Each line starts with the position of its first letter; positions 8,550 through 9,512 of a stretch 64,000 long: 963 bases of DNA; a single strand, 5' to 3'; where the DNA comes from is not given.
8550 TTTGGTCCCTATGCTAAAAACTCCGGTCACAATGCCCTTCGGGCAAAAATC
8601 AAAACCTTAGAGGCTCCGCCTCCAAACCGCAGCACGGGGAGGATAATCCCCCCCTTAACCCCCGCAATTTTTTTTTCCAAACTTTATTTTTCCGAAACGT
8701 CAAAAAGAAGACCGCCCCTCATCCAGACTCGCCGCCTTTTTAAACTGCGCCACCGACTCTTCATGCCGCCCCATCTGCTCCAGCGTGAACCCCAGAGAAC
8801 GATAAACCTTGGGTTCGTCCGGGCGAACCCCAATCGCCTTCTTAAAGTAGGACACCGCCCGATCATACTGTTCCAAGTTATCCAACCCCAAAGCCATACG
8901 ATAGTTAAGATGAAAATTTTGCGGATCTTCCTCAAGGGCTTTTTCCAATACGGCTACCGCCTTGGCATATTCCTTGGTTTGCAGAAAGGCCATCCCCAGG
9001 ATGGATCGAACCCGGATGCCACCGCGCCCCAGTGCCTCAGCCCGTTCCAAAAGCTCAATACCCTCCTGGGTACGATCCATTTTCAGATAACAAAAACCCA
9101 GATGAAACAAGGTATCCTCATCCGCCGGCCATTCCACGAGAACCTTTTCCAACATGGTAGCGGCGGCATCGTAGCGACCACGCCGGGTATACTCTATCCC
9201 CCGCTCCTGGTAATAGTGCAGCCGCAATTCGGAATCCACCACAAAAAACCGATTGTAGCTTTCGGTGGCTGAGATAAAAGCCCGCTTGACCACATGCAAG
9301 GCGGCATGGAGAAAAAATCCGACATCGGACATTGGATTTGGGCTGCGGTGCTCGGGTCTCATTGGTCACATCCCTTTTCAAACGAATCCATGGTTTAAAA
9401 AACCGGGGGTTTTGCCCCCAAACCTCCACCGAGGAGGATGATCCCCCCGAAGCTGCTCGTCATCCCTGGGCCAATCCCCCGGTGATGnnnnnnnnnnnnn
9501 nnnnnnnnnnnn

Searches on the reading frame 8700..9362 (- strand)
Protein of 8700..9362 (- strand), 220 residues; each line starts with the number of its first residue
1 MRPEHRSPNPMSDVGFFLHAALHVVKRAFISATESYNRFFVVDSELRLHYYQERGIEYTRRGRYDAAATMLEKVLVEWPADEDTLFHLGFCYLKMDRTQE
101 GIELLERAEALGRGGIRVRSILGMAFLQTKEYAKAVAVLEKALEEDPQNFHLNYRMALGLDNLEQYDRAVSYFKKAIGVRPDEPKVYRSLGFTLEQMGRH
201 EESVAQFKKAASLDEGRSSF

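Call 6: search_protein_families(library=pfam, proteins=[window:8700-9362:-], max_evalue=0.01)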
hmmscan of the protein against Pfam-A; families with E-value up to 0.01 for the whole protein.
window:8700-9362:- (220 aa): 28 families (the best 25 are shown)
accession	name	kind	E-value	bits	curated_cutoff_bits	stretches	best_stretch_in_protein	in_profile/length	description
PF00515.34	TPR_1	-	1.6e-25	88.3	27.8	3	122-149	7-34/34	Tetratricopeptide repeat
PF07719.23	TPR_2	-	4.3e-25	86.2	27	2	122-149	7-34/34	Tetratricopeptide repeat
PF13181.12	TPR_8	-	2.9e-24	83.5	25.7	3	121-149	6-34/34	Tetratricopeptide repeat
PF14559.12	TPR_19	-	1.6e-21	76.9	25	3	61-120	4-63/68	Tetratricopeptide repeat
PF13432.12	TPR_16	-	1.9e-18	67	32.7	3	92-149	7-64/65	Tetratricopeptide repeat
PF13414.12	TPR_11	-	1.6e-17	63.3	26.8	2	164-198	8-42/42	TPR repeat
PF13424.12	TPR_12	-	5e-17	62.3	30.1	3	84-144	5-73/77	Tetratricopeptide repeat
PF13428.12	TPR_14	-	1.8e-16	59.4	23.5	2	121-157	6-42/44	Tetratricopeptide repeat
PF13174.12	TPR_6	-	4.4e-14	52.5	26.3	0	83-107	1-25/33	Tetratricopeptide repeat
PF13176.12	TPR_7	-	8.4e-14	50.9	27.9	0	121-148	4-33/36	Tetratricopeptide repeat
PF13371.12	TPR_9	-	9.2e-12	45.2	35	1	163-215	8-60/73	Tetratricopeptide repeat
PF12895.13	ANAPC3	-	1.7e-11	44.7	27.2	2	62-142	3-82/82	Anaphase-promoting complex, cyclosome, subunit 3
PF13431.12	TPR_17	-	2.7e-11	43.3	24.4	0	139-170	2-33/34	Tetratricopeptide repeat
PF13374.12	TPR_10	-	3e-10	40.2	27.5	0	55-75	9-29/42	Tetratricopeptide repeat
PF23914.1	TPR_CcmH_CycH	-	8.1e-09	35.9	42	2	75-179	43-150/158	Cytochrome c-type biogenesis protein H TPR domain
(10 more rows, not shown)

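Call 13: find_encoding_contigs(protein=window:8700-9362:-, flank=10000, max_places=6)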
Protein window:8700-9362:- (220 aa): 1 contig read that carries it; 1 place shown.
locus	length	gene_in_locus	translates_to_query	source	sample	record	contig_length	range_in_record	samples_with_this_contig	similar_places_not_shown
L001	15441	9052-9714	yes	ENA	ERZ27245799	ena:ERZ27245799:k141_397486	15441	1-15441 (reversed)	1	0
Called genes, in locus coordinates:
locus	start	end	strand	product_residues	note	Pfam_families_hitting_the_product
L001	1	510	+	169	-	?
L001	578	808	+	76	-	PF26391:MamI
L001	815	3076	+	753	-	PF00089:Trypsin, PF13365:Trypsin_2, PF18509:MCR, PF00595:PDZ (faint), PF13180:PDZ_2 (weak), PF17820:PDZ_6 (weak)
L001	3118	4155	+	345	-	PF06723:MreB_Mbl, PF00022:Actin (weak), PF25229:Salactin (weak), PF21522:MreB-like_C (faint)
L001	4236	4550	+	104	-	PF09685:MamF_MmsF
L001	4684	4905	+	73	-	PF06305:LapA_dom (weak)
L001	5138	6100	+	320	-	PF01545:Cation_efflux, PF16916:ZT_dimer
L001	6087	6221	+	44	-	-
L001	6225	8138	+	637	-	PF13365:Trypsin_2, PF01925:TauE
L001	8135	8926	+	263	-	PF13180:PDZ_2 (weak), PF17820:PDZ_6 (weak), PF18509:MCR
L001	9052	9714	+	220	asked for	PF25063:ARM_TT21_C (faint), PF13371:TPR_9 (faint), PF23914:TPR_CcmH_CycH (faint), PF12895:ANAPC3 (weak), PF14559:TPR_19, PF25062:ARM_TT21_N (weak), PF13424:TPR_12 (weak), PF13432:TPR_16 (weak), +13 more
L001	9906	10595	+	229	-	PF00535:Glycos_transf_2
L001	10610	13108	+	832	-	PF09586:YfhO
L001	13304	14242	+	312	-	PF13489:Methyltransf_23, PF07021:MetW (weak), PF13847:Methyltransf_31, PF08241:Methyltransf_11, PF08242:Methyltransf_12, PF13649:Methyltransf_25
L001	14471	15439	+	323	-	?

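Call 58: search_protein_families(library=ncbifam, proteins=[window:8700-9362:-], max_evalue=0.01)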
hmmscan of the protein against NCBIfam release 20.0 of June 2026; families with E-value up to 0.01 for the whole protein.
window:8700-9362:- (220 aa): 32 families (the best 25 are shown)
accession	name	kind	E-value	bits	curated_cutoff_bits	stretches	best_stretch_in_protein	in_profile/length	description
NF040959.1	MamA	equivalog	2.5e-63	213.2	200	1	13-215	2-204/204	magnetosome protein MamA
TIGR02521.1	type_IV_pilW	equivalog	1.2e-17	64.3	154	1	117-212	32-127/234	type IV pilus biogenesis/stability protein PilW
TIGR02917.1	PEP_TPR_lipo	equivalog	1.4e-16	59.6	312.2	2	17-158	265-405/899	XrtA/PEP-CTERM system TPR-repeat protein PrsT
NF047371.1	FlcA_CTERM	equivalog_domain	3.6e-15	55.5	300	2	126-213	449-536/646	periplasmic flagellar collar protein FlcA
TIGR02552.1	LcrH_SycD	equivalog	2.3e-10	40.3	104.8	1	123-216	25-118/136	SycD/LcrH family type III secretion system chaperone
TIGR00540.1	TPR_hemY_coli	hypoth_equivalog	2.5e-10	39.7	142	2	127-210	303-385/385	heme biosynthesis-associated TPR protein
NF052415.1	T3SS_chap_SctY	equivalog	4.2e-10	40.1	70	1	81-148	5-72/106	type III secretion apparatus assembly chaperone SctY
NF008520.0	PRK11447.1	equivalog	1.7e-08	32.7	858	1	165-217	284-336/1157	cellulose synthase complex outer membrane protein BcsC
NF053607.1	CHU_0125_OmpA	equivalog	3.2e-08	32.5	620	1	128-212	31-115/639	CHU_0125 family OmpA-like outer membrane integrity protein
NF033762.1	social_mot_Tgl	equivalog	7e-08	32.1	225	1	53-209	36-195/252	social motility TPR repeat lipoprotein Tgl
NF008391.2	PRK11189.1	equivalog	1.5e-07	31.2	250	0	158-215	78-130/297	lipoprotein NlpI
NF041522.1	TPR_sll0314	equivalog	2.4e-07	30.3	225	1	154-211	183-241/275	Sll0314/Alr1548 family TPR repeat-containing protein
TIGR03939.1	PGA_TPR_OMP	equivalog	4.2e-07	28.6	366.65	1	61-150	408-497/800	poly-beta-1,6 N-acetyl-D-glucosamine export porin PgaA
NF033920.0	C39_PA2778_fam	equivalog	9.7e-07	28.4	150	1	125-213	165-253/255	PA2778 family cysteine peptidase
TIGR00990.1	3a0801s09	subfamily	4.8e-06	25.5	757.25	1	131-214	346-429/615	mitochondrial import receptor subunit TOM70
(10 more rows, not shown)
